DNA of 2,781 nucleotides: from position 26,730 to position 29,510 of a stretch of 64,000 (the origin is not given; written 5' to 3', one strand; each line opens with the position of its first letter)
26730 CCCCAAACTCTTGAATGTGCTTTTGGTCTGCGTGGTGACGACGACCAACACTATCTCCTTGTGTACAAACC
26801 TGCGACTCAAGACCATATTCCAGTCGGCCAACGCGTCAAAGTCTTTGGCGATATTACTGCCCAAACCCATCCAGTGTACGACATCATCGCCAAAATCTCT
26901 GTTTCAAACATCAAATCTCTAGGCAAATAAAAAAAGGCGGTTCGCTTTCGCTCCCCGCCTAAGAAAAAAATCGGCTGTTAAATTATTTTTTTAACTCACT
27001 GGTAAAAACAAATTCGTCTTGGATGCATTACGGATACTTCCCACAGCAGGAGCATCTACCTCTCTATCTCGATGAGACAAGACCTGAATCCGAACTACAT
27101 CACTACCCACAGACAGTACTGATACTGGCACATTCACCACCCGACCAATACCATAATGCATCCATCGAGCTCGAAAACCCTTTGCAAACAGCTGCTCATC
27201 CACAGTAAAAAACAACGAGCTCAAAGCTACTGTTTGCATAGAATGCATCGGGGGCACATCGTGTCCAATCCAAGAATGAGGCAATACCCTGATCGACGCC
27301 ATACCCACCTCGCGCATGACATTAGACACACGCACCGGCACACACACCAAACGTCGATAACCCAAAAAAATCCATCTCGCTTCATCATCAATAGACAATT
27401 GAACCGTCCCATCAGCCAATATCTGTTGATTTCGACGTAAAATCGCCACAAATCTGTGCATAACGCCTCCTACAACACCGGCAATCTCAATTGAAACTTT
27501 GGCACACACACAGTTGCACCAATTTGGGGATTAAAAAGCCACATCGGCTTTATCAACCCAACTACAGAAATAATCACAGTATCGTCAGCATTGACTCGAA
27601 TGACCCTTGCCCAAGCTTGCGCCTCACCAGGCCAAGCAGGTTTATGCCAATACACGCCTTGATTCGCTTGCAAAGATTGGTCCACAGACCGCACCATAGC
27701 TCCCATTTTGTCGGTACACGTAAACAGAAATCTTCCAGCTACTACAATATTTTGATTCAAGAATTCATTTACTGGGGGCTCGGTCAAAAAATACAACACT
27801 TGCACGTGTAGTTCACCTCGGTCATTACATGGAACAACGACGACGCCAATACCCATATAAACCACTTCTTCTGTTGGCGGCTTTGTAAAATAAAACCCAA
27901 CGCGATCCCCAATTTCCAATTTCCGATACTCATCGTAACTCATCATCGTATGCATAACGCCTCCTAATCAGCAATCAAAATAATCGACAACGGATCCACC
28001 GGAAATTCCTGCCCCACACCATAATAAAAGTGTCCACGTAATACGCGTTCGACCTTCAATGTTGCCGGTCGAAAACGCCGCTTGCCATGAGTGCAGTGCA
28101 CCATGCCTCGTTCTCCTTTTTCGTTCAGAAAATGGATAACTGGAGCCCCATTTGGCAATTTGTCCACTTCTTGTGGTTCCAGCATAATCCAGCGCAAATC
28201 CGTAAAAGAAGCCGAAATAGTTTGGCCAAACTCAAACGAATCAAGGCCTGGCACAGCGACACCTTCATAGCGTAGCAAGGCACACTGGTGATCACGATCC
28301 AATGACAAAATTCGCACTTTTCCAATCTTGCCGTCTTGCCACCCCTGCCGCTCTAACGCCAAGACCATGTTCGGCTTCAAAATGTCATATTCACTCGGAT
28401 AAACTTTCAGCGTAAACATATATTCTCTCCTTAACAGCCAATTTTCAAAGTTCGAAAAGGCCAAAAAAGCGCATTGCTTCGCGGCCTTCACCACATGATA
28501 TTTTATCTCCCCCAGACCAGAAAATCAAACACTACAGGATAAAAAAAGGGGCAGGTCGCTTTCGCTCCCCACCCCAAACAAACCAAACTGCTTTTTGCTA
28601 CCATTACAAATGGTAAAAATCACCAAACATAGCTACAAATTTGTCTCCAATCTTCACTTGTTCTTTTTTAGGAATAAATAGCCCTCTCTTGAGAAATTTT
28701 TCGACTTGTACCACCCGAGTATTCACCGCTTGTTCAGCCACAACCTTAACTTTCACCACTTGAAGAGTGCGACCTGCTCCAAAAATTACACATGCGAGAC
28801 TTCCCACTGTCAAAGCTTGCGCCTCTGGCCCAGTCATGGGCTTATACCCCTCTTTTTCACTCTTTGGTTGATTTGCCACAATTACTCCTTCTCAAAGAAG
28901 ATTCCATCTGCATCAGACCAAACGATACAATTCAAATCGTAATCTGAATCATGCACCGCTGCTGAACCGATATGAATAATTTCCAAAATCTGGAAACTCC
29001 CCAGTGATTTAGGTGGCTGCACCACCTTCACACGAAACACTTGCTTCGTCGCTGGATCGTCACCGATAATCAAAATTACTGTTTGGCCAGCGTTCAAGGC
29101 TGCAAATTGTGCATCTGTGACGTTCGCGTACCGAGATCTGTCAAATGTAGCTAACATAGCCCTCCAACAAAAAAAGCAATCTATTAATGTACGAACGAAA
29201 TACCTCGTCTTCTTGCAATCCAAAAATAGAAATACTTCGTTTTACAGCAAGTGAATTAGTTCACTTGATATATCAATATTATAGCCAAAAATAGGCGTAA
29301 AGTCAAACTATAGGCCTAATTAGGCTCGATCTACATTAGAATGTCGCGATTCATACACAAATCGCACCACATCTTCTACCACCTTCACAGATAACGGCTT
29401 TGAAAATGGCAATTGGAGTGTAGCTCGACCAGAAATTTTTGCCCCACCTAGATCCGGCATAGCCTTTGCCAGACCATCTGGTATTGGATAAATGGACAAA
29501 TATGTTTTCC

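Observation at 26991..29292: Five-gene operon of unknown proteins behind a consensus sigma70 promoter with an operator-like palindrome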

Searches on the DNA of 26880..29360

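Call 78: search_rna_families(source=window, start=26880, end=29360, threshold=evalue, max_evalue=5)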
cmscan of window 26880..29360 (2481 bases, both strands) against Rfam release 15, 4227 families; matches with E-value up to 5: 2.
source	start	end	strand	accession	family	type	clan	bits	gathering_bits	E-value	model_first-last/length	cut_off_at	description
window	28818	28843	-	RF01108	BMV3_UPD-PK1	Cis-reg;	-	17.3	38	3.7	1-26/26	no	Pseudoknot of upstream pseudoknot domain (UPD) of the 3'UTR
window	27119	27186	-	RF03455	mir-9847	Gene; miRNA;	-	17.2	74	2.3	1-75/75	no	mir-9847 microRNA precursor family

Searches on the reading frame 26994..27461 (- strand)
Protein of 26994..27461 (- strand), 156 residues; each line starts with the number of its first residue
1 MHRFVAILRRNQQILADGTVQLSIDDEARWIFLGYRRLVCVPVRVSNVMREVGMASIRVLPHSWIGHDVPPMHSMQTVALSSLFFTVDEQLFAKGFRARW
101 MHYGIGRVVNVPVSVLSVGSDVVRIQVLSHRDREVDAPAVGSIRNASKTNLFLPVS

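Call 3: search_protein_families(library=pfam, proteins=[window:26994-27461:-], max_evalue=1)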
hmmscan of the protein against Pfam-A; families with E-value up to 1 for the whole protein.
seq(156 aa): 1 family
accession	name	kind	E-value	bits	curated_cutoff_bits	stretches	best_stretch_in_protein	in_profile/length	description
PF07215.16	DUF1419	-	0.18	12.4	23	0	57-88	58-89/112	Protein of unknown function (DUF1419)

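Call 4: search_protein_families(library=padloc, proteins=[window:26994-27461:-], max_evalue=1)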
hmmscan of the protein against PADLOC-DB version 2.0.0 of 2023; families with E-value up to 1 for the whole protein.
seq(156 aa): 0 families

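Call 5: search_protein_families(library=phrogs, proteins=[window:26994-27461:-], max_evalue=1)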
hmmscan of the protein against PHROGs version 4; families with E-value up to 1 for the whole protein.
seq(156 aa): 0 families

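Call 6: search_protein_families(library=ncbifam, proteins=[window:26994-27461:-], max_evalue=1)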
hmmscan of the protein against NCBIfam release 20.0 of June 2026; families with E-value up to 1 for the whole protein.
seq(156 aa): 0 families
